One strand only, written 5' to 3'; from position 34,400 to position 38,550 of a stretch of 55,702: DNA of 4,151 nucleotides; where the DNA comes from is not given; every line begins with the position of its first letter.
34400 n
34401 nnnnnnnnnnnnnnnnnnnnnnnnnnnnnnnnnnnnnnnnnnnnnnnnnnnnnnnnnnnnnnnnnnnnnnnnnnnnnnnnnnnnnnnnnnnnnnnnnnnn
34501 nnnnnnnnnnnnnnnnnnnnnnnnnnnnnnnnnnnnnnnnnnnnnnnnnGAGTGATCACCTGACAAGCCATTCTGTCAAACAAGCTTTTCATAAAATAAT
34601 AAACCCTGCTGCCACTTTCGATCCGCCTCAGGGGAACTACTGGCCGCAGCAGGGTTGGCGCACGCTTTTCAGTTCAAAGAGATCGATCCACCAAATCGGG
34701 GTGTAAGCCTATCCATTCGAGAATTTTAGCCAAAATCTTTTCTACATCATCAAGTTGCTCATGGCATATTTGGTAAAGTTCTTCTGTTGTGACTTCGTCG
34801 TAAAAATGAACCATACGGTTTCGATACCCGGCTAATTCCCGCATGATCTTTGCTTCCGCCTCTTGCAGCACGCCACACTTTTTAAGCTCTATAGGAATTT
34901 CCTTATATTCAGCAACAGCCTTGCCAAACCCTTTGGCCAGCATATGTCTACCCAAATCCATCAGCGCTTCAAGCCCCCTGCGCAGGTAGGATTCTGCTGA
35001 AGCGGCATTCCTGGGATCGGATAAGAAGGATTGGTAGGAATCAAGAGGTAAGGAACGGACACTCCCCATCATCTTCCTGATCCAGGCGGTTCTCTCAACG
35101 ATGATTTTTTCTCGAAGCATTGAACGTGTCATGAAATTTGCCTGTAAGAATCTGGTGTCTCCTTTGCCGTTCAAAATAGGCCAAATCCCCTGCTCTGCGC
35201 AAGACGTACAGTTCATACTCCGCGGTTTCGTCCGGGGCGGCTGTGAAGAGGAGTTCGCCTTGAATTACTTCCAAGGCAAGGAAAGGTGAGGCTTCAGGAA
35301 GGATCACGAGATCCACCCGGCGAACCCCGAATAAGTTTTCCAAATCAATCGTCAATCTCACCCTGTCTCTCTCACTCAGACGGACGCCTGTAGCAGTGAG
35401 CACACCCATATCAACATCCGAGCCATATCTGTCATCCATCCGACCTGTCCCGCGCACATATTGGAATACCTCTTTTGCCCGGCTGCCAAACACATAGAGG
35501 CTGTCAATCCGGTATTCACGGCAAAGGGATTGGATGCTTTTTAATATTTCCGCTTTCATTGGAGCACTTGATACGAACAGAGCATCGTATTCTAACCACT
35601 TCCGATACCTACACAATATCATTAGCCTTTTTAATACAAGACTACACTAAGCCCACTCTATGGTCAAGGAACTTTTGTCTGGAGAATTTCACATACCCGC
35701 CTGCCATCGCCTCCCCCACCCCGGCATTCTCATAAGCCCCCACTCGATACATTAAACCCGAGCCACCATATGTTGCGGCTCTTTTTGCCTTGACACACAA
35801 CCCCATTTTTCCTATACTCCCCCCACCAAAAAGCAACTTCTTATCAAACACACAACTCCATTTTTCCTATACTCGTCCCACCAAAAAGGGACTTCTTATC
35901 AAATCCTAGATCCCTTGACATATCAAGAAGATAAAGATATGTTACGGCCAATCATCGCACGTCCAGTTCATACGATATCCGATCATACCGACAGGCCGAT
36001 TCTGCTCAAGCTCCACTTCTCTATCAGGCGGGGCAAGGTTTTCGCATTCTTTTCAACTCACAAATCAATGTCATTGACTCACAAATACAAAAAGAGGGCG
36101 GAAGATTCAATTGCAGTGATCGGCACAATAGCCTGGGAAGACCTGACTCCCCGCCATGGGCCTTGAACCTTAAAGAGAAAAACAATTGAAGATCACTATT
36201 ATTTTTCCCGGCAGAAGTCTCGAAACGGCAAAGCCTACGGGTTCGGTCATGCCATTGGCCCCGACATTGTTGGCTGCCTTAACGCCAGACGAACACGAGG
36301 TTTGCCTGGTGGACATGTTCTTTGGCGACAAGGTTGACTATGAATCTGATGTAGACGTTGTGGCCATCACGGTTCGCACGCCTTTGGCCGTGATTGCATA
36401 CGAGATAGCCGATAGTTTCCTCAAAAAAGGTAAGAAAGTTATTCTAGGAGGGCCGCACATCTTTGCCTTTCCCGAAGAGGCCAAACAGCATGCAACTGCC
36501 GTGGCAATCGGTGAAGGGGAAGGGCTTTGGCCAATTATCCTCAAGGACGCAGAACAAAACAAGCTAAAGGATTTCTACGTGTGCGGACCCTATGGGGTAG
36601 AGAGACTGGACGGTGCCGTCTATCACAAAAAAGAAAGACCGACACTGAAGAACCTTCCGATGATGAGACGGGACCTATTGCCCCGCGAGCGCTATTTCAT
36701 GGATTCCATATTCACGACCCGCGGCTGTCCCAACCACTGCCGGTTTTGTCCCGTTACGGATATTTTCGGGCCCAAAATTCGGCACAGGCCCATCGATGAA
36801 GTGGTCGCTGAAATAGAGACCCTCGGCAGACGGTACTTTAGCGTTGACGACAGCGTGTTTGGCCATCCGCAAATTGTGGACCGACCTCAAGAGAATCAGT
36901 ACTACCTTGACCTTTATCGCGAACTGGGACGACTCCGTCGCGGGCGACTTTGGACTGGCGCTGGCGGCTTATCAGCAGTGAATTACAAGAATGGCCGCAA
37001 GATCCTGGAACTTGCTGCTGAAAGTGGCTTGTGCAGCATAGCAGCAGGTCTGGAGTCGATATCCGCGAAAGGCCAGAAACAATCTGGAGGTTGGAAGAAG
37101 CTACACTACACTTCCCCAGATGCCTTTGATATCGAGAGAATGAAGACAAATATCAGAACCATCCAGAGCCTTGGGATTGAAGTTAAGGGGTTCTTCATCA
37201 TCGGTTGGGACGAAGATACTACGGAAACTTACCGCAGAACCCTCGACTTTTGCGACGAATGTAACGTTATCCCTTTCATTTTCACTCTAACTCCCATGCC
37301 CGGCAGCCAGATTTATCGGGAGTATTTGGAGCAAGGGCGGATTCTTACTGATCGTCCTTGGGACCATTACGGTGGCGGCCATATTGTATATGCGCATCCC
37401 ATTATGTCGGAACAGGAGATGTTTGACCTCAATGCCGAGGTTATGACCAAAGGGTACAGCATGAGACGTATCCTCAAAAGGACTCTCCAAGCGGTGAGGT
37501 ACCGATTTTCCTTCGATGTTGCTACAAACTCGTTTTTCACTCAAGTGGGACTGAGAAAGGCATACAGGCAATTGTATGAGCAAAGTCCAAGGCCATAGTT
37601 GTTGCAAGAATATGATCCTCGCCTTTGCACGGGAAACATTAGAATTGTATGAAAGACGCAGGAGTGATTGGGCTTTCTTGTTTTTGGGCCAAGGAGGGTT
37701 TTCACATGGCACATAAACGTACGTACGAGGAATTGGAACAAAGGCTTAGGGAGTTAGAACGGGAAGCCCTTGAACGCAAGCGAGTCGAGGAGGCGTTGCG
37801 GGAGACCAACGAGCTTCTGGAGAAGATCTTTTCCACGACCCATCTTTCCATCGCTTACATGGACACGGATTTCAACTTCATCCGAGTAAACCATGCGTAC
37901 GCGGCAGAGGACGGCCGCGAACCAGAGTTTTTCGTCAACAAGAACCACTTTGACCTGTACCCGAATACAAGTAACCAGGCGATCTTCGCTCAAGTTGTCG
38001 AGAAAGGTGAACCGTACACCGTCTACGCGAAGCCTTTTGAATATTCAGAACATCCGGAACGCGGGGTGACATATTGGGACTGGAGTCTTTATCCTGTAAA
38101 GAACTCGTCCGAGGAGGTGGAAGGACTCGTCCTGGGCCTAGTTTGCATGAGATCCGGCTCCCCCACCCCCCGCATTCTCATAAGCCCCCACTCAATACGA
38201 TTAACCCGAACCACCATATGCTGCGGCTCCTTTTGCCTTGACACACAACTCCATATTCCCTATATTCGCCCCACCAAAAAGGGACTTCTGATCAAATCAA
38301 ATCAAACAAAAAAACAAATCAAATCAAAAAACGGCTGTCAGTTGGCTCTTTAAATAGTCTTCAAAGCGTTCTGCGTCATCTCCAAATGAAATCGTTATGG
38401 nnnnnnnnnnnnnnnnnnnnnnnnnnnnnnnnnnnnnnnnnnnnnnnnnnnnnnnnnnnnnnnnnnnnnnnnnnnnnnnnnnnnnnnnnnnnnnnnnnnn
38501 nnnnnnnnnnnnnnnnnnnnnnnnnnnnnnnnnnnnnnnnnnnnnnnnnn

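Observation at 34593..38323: A 3.7-kb accessory island sits between lpxL and lpxK inside an otherwise contiguous lipid A/Kdo operon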

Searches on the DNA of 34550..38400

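Call 75: search_rna_families(source=window, start=34550, end=38400, threshold=evalue, max_evalue=1)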
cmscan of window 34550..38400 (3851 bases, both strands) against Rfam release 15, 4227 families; matches with E-value up to 1: 0.
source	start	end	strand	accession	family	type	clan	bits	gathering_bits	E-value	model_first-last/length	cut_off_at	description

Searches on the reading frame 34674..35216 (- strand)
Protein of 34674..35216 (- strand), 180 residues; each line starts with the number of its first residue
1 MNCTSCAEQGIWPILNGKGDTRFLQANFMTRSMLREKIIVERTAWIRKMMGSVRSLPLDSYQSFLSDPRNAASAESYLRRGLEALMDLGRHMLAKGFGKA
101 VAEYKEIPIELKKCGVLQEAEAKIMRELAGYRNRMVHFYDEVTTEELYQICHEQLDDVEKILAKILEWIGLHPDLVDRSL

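Call 3: search_protein_families(library=pfam, proteins=[window:34674-35216:-], max_evalue=0.01)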
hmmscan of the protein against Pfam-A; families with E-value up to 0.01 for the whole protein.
window:34674-35216:- (180 aa): 1 family
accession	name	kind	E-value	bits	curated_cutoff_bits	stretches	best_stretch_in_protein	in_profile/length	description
PF01934.22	HepT-like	-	2.1e-19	69.8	23.5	1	60-165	16-120/120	Ribonuclease HepT-like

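Call 47: search_protein_families(library=ncbifam, proteins=[window:34674-35216:-], max_evalue=0.001)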
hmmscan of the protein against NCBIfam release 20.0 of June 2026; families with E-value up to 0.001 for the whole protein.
window:34674-35216:- (180 aa): 1 family
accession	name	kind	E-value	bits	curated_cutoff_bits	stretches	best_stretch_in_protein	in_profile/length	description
NF047751.1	HepT_toxin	equivalog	3.8e-21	75.2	60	1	46-160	5-119/120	type VII toxin-antitoxin system HepT family RNase toxin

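Call 48: search_protein_families(library=padloc, proteins=[window:34674-35216:-], max_evalue=0.001)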
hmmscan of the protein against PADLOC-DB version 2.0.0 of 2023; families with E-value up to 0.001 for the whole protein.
window:34674-35216:- (180 aa): 2 families
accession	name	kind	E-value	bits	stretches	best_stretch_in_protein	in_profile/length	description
PDLC01688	DUF3644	-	1.5e-05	23.2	1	117-160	91-135/149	DUF3644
PDLC04162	HEC-08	-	6.5e-05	20.2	1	117-156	102-142/358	-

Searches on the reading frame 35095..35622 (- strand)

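Call 3: search_protein_families(library=pfam, proteins=[window:35095-35622:-], max_evalue=0.01)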
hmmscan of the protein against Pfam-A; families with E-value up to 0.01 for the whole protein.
window:35095-35622:- (175 aa): 2 families
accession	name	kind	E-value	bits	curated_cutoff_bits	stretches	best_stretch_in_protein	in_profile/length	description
PF18765.7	Polbeta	-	1.4e-10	41.6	26.9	1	29-127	2-89/93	Polymerase beta, Nucleotidyltransferase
PF01909.29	NTP_transf_2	-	0.00052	20.8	21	0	67-112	31-78/93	Nucleotidyltransferase domain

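Call 47: search_protein_families(library=ncbifam, proteins=[window:35095-35622:-], max_evalue=0.001)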
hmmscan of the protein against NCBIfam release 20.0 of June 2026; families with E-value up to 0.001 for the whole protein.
window:35095-35622:- (175 aa): 1 family
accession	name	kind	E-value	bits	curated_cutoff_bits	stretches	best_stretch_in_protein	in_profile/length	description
NF047752.1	MntA_antitoxin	equivalog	3.4e-14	52.6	60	1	36-149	4-104/106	type VII toxin-antitoxin system MntA family adenylyltransferase antitoxin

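Call 48: search_protein_families(library=padloc, proteins=[window:35095-35622:-], max_evalue=0.001)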
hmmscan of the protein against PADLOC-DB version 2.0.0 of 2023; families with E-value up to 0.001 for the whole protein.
window:35095-35622:- (175 aa): 4 families
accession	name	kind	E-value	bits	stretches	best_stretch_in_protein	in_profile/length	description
PDLC04902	PDC-S09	-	1.2e-09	36.4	1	28-119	10-88/97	-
PDLC04905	PDC-S09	-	3.6e-08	31.6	1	27-109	9-80/101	-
PDLC04904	PDC-S09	-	8e-08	30.4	1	28-119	14-91/104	-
PDLC04906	PDC-S09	-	2.2e-06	25.9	1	28-119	13-91/98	-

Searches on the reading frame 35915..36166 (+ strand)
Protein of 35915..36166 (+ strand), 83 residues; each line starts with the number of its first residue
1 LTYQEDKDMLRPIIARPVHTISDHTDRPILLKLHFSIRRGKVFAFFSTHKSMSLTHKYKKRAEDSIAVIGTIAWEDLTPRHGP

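Call 30: search_protein_families(library=pfam, proteins=[window:35915-36166:+], max_evalue=0.01)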
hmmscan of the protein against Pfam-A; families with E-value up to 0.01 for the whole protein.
window:35915-36166:+ (83 aa): 0 families

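Call 47: search_protein_families(library=ncbifam, proteins=[window:35915-36166:+], max_evalue=0.001)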
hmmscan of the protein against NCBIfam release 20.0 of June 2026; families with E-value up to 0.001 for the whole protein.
window:35915-36166:+ (83 aa): 0 families
